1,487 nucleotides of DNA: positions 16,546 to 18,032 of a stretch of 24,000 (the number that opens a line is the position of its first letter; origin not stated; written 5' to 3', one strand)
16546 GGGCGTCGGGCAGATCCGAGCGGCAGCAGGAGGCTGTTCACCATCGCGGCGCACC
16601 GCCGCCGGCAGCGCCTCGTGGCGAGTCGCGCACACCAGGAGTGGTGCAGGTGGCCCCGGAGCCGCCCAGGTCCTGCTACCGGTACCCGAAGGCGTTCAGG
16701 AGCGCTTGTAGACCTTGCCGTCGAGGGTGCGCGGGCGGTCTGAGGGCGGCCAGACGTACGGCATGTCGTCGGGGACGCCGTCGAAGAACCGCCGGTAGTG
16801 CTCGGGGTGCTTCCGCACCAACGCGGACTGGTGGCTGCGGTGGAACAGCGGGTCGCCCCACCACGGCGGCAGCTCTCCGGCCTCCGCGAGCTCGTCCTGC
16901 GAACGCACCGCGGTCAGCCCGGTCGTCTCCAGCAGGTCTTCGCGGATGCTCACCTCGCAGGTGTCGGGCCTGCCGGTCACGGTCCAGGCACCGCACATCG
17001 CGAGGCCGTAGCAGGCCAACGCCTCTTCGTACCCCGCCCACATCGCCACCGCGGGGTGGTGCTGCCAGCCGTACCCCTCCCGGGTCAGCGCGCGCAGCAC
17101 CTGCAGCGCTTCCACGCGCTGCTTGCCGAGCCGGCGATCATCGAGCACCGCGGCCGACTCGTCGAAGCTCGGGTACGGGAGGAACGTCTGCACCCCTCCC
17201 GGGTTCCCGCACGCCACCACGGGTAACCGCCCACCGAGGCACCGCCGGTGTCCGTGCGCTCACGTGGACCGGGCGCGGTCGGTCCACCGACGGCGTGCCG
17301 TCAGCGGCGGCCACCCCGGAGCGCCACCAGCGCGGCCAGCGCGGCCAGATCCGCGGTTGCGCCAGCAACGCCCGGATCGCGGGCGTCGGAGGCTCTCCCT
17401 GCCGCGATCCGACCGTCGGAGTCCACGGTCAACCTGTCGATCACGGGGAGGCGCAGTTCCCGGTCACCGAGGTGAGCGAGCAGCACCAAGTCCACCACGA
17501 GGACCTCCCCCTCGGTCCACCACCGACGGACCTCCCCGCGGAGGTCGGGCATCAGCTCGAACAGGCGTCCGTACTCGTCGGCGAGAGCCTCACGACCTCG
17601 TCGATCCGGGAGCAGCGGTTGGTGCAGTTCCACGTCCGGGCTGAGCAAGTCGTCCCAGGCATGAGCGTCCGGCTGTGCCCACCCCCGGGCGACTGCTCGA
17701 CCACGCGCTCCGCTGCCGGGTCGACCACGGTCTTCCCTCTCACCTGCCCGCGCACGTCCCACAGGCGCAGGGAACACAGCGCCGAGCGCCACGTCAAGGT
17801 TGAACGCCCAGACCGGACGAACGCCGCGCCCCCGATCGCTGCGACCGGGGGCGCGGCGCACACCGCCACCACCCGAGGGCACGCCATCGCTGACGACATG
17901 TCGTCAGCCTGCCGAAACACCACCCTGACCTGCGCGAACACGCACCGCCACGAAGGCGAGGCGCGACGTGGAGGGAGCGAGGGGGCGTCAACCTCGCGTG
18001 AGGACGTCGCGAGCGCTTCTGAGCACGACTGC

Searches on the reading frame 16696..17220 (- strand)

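Call 15: search_protein_families(library=pfam, proteins=[window:16696-17220:-], max_evalue=0.01)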
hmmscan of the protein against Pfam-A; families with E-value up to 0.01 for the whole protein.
window:16696-17220:- (174 aa): 1 family
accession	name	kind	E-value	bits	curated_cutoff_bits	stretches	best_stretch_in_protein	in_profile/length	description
PF03013.19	Pyr_excise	-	2.4e-18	66.7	23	1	10-86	1-75/81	Pyrimidine dimer DNA glycosylase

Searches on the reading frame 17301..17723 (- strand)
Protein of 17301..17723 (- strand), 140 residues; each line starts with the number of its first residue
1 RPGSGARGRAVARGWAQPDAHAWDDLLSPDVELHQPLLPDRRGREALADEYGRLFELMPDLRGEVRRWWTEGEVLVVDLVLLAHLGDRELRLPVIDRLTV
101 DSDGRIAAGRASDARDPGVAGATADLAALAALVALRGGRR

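Call 41: find_homologous_proteins(query=window:17301-17723:-, max_evalue=1e-10)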
Query window:17301-17723:- (140 aa): 4 proteins with E <= 1e-10 among 2763 candidates.
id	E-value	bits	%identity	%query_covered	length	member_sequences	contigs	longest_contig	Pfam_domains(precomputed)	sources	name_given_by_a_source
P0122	2.5e-82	292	100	100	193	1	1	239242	PF07366.19,PF12680.14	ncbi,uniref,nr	ncbi:nuclear transport factor 2 family protein [Saccharopolyspora rhizosphaerae]|uniref:Nuclear tran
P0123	6.1e-21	93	64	52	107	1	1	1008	PF12680.14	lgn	-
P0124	2.6e-20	91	54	61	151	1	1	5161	PF12680.14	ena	-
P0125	1.7e-11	62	43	65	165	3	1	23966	PF12680.14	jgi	jgi:ketosteroid isomerase-like protein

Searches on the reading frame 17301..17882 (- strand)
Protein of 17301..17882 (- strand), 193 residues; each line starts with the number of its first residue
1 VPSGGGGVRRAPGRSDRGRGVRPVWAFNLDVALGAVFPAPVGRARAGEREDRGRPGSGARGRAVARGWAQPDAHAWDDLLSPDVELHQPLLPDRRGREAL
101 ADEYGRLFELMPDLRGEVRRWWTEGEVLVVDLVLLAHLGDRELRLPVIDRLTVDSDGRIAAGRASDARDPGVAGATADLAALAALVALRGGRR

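Call 15: search_protein_families(library=pfam, proteins=[window:17301-17882:-], max_evalue=0.01)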
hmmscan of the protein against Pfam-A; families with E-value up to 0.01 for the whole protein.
window:17301-17882:- (193 aa): 2 families
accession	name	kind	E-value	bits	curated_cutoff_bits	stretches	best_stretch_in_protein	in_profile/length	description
PF12680.13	SnoaL_2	-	6.6e-16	59.2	27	1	63-160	3-100/102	SnoaL-like domain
PF07366.18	SnoaL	-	9e-07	29.2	28.4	1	63-134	6-77/126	SnoaL-like polyketide cyclase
